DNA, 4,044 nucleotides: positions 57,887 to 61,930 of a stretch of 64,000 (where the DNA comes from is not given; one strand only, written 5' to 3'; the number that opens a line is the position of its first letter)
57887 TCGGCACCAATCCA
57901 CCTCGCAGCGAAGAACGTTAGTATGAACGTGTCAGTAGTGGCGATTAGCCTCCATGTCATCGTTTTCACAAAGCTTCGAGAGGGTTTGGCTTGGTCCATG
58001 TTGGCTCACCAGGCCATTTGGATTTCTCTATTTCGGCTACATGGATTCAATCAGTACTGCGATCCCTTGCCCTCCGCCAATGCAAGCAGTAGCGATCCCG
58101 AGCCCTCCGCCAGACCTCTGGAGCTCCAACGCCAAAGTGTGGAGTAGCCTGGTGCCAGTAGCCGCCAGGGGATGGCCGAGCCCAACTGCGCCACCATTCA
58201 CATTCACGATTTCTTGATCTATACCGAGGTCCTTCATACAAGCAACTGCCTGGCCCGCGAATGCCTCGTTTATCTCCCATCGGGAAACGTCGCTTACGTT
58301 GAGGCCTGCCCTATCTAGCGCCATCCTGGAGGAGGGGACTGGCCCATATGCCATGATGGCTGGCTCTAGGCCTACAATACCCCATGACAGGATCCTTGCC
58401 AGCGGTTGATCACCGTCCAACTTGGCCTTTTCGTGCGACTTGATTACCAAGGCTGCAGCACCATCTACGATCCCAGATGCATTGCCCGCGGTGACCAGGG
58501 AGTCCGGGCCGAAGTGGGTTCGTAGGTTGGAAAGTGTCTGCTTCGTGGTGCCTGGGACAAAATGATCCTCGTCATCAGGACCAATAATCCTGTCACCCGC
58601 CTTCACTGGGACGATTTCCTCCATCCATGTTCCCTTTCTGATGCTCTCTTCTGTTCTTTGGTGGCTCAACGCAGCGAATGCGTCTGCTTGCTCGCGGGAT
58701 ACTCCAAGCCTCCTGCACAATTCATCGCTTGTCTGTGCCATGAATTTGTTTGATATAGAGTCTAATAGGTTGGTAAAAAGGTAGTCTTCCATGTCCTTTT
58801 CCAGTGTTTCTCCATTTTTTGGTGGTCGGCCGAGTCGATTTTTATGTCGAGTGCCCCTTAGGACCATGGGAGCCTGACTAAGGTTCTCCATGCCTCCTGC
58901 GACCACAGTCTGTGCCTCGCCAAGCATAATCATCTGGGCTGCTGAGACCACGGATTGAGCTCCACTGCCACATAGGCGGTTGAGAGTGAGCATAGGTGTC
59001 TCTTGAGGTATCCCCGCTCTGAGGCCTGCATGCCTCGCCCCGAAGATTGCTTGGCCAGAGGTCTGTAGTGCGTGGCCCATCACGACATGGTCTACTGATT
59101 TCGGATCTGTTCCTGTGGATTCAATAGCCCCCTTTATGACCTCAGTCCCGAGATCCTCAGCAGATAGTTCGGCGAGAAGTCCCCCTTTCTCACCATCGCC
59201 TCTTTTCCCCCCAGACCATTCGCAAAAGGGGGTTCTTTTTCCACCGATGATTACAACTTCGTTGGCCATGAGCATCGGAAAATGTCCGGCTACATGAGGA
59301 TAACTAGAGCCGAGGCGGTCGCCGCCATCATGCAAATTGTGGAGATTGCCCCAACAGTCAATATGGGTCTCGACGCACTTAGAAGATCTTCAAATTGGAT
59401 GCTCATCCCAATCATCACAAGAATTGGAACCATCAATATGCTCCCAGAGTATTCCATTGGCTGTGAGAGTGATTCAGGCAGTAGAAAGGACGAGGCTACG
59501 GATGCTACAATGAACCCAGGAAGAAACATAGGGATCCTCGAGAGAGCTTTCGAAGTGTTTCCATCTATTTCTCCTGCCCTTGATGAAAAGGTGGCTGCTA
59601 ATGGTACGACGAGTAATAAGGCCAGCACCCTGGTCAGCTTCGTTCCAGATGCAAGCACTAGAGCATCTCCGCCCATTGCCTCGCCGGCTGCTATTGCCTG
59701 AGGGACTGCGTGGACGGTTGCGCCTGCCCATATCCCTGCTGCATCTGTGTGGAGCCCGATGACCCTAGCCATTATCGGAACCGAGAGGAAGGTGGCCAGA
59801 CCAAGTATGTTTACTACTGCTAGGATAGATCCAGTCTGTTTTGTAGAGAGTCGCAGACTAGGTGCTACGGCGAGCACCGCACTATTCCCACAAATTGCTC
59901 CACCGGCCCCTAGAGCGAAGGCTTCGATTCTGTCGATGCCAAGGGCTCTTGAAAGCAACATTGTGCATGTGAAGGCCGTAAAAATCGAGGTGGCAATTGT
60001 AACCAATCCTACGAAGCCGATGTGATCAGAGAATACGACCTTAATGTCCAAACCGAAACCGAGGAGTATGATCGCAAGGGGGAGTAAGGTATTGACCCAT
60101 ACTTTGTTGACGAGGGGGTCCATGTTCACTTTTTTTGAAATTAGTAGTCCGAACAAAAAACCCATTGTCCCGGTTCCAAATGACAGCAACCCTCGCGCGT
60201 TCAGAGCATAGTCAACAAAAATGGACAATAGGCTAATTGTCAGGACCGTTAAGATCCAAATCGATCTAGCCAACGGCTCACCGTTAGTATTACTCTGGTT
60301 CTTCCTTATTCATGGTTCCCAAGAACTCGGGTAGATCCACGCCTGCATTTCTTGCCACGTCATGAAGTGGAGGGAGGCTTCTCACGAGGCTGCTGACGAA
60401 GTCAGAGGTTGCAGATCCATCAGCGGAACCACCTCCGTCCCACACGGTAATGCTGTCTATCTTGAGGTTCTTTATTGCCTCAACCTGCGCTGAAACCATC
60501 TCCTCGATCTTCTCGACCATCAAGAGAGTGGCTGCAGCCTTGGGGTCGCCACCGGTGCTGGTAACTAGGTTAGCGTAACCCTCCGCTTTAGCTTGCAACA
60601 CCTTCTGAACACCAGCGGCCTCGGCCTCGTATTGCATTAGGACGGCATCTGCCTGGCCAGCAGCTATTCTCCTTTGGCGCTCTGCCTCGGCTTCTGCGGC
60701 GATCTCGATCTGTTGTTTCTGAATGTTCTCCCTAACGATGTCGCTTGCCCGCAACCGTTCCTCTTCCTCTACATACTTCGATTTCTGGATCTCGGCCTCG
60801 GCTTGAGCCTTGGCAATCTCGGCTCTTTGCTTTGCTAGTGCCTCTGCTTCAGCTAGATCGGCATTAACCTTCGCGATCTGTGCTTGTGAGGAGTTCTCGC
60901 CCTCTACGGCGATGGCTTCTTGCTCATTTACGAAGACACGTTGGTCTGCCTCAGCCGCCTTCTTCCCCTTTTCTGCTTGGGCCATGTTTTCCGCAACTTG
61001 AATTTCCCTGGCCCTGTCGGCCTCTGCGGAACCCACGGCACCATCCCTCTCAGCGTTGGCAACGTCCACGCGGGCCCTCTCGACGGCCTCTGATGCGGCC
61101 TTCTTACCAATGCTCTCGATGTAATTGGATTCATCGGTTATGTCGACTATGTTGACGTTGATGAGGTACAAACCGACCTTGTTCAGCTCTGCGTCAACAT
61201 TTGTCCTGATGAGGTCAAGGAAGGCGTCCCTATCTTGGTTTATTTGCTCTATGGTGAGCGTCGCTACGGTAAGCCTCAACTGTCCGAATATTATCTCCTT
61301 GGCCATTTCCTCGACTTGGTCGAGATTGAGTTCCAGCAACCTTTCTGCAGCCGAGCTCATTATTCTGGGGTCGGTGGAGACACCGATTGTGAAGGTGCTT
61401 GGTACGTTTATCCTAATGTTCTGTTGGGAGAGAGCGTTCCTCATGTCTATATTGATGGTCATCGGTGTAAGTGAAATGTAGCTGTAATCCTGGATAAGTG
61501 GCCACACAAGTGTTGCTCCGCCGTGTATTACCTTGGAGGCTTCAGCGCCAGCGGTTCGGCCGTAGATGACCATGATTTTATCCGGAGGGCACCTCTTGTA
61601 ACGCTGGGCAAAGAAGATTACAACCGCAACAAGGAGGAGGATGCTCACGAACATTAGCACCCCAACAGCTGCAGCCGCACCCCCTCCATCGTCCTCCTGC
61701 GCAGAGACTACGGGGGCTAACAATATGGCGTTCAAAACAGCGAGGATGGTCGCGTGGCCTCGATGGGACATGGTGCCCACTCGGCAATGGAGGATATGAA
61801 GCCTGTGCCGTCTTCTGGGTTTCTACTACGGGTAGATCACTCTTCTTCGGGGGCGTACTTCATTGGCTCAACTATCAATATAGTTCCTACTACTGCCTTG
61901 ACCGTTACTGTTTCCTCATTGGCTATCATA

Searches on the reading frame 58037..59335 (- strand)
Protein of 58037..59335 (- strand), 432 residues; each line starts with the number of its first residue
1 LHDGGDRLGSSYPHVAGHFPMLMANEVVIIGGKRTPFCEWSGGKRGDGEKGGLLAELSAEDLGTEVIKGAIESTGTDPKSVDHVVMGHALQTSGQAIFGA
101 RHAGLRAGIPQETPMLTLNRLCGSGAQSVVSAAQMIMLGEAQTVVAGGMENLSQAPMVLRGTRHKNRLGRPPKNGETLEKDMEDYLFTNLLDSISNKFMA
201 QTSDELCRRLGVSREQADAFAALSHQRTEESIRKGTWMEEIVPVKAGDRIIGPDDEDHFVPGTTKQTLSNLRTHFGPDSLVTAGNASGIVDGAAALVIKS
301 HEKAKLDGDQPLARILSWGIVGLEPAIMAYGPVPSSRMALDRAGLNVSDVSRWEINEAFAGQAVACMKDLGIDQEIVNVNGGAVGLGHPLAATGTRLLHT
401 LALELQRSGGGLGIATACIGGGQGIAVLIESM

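Call 65: search_protein_families(library=pfam, proteins=[window:58037-59335:-], max_evalue=0.00001)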
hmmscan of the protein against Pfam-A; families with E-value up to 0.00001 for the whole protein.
window:58037-59335:- (432 aa): 2 families
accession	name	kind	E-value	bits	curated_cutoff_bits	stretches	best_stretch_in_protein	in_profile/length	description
PF00108.29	Thiolase_N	-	9.1e-63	212.5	26.4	1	27-301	1-259/260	Thiolase, N-terminal domain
PF02803.24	Thiolase_C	-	1.2e-43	148.1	27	1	310-430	2-122/123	Thiolase, C-terminal domain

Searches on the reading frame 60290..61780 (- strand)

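Call 65: search_protein_families(library=pfam, proteins=[window:60290-61780:-], max_evalue=0.00001)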
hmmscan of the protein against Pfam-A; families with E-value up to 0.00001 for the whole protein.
window:60290-61780:- (496 aa): 2 families
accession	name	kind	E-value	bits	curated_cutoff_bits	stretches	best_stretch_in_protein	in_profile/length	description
PF01145.31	Band_7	-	2.3e-27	96.6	23.6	1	65-244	4-175/176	SPFH domain / Band 7 family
PF15975.10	Flot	-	3.8e-07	30.7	27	1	365-456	1-83/124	Flotillin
